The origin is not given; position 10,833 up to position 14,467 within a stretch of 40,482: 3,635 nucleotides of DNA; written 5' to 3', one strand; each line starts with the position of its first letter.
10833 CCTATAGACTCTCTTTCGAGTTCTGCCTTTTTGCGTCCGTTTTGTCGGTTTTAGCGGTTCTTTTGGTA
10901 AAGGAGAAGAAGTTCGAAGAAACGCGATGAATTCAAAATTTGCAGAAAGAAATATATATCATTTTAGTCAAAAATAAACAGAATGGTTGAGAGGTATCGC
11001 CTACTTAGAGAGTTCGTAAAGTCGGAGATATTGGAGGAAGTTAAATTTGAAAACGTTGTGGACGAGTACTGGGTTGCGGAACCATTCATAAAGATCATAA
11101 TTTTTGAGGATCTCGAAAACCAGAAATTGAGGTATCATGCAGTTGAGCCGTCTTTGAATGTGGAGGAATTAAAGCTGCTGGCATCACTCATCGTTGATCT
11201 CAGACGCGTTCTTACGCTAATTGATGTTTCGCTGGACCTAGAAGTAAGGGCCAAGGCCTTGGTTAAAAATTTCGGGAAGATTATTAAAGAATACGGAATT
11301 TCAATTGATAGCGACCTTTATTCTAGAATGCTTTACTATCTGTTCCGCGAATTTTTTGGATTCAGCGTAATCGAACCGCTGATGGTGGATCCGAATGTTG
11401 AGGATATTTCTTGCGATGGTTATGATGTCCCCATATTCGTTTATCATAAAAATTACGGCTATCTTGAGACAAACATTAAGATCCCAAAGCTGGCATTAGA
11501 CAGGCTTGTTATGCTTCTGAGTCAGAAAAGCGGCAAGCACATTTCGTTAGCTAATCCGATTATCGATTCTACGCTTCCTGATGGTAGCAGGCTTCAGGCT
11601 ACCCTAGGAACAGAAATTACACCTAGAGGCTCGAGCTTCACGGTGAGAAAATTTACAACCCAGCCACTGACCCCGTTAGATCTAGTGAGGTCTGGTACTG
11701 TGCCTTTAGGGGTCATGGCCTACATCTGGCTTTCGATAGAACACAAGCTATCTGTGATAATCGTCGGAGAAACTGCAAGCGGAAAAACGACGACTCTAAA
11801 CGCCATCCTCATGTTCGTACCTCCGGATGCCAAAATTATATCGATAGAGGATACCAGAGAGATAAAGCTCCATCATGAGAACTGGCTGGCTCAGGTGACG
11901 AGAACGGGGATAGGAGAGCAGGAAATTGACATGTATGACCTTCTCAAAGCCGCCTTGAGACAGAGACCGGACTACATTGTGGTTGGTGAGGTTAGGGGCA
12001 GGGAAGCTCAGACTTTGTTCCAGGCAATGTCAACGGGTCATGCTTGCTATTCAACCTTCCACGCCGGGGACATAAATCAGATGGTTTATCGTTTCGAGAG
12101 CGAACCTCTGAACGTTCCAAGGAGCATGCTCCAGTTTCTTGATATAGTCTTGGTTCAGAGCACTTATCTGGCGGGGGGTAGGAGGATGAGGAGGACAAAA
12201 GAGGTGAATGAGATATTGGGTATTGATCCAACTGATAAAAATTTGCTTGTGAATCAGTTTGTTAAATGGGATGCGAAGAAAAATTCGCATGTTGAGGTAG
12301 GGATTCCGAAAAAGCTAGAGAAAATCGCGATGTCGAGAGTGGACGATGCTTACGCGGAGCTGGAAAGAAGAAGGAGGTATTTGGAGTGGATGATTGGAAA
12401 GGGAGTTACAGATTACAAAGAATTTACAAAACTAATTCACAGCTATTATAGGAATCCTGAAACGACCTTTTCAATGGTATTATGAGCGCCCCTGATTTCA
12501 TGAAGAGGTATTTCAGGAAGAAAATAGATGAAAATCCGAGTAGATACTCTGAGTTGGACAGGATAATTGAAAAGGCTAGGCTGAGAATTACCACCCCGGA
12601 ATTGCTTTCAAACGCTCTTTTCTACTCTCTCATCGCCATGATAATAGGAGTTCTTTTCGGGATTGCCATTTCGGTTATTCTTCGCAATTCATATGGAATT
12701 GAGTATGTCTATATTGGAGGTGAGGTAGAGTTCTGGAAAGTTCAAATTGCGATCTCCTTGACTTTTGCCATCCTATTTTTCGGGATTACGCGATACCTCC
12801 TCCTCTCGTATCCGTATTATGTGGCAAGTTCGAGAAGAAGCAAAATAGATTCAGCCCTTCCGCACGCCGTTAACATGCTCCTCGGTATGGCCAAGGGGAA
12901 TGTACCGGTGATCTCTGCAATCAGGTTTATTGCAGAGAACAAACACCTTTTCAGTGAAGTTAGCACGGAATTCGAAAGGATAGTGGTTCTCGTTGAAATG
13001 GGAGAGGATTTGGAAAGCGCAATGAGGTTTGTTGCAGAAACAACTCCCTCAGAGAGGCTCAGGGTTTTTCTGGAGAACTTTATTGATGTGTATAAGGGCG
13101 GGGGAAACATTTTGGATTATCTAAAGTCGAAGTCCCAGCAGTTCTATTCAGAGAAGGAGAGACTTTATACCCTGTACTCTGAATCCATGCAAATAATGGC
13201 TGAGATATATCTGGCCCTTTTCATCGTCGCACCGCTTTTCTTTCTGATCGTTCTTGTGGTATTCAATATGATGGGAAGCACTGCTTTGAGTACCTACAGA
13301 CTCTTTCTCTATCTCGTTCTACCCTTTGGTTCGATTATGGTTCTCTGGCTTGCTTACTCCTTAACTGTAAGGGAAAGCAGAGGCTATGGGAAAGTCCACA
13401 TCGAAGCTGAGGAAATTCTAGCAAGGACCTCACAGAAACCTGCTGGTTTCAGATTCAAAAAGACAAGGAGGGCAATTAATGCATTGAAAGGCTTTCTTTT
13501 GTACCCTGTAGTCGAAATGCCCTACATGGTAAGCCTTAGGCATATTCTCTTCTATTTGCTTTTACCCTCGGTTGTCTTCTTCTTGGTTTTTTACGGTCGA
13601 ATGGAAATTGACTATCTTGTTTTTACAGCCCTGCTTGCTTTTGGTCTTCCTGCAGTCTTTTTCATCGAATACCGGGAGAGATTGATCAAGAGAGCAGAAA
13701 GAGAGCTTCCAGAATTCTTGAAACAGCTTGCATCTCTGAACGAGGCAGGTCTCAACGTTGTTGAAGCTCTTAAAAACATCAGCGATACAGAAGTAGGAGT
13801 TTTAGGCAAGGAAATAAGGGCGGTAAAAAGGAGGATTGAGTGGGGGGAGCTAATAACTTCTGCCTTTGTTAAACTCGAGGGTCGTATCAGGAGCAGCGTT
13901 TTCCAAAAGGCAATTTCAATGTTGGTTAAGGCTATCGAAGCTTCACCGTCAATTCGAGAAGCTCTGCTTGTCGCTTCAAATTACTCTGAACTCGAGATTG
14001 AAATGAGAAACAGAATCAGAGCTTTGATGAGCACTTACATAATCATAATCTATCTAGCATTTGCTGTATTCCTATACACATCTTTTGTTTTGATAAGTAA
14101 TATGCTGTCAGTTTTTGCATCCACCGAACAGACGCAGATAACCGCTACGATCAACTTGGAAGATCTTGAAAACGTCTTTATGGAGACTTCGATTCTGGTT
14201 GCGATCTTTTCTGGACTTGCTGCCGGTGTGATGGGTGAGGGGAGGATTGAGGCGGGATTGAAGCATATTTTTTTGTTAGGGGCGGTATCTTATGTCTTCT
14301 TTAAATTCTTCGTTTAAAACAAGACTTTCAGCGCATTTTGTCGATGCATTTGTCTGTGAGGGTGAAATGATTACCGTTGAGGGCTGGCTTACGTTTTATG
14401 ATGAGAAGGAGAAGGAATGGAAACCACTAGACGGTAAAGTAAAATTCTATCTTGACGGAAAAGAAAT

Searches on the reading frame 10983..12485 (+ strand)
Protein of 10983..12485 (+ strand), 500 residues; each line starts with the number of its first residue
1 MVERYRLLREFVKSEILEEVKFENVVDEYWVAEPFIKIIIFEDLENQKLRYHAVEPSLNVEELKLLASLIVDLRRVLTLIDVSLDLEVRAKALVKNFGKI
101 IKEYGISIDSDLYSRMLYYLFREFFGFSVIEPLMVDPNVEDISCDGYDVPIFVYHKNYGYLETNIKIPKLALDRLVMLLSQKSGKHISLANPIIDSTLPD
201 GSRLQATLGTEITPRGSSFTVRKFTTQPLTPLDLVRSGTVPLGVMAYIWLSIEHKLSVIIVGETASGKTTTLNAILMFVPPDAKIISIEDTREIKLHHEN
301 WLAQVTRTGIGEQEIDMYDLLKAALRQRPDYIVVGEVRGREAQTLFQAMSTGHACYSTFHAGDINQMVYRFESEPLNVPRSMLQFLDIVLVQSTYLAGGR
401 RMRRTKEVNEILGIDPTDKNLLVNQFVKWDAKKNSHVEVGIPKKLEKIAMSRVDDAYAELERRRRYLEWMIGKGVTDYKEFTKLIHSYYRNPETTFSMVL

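Call 78: search_protein_families(library=pfam, proteins=[window:10983-12485:+])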
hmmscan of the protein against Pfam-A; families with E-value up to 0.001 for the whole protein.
window:10983-12485:+ (500 aa): 3 families
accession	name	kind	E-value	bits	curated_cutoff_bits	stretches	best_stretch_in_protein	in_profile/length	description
PF00437.27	T2SSE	-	1.2e-33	116.7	24.9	1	189-373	68-257/370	Type II/IV secretion system protein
PF23989.1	PilB3_C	-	3.5e-07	30.7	27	1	457-494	28-65/83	PilB3-like, C-terminal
PF00005.33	ABC_tran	-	0.00046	21.2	25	1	250-299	6-52/137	ABC transporter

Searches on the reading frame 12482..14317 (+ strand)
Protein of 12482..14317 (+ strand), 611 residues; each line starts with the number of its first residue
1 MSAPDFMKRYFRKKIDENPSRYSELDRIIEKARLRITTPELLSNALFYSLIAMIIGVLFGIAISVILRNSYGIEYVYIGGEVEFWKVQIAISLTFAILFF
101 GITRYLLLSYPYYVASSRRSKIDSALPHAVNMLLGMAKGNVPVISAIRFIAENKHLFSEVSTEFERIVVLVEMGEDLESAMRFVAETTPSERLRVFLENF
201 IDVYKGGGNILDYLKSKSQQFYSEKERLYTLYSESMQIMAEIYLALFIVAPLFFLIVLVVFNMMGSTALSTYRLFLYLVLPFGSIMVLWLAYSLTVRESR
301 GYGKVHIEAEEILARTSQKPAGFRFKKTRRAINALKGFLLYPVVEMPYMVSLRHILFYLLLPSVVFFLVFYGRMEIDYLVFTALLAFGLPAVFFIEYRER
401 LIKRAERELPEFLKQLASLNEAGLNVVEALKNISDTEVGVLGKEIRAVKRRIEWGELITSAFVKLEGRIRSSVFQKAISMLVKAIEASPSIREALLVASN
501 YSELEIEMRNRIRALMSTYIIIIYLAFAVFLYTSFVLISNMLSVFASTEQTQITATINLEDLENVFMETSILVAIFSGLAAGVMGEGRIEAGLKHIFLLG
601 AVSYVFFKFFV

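Call 78: search_protein_families(library=pfam, proteins=[window:12482-14317:+])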
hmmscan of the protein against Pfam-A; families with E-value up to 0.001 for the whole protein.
window:12482-14317:+ (611 aa): 1 family
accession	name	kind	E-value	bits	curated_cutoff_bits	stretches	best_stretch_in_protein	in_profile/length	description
PF00482.28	T2SSF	-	9.1e-36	123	25.2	2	412-537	1-123/125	Type II secretion system (T2SS), protein F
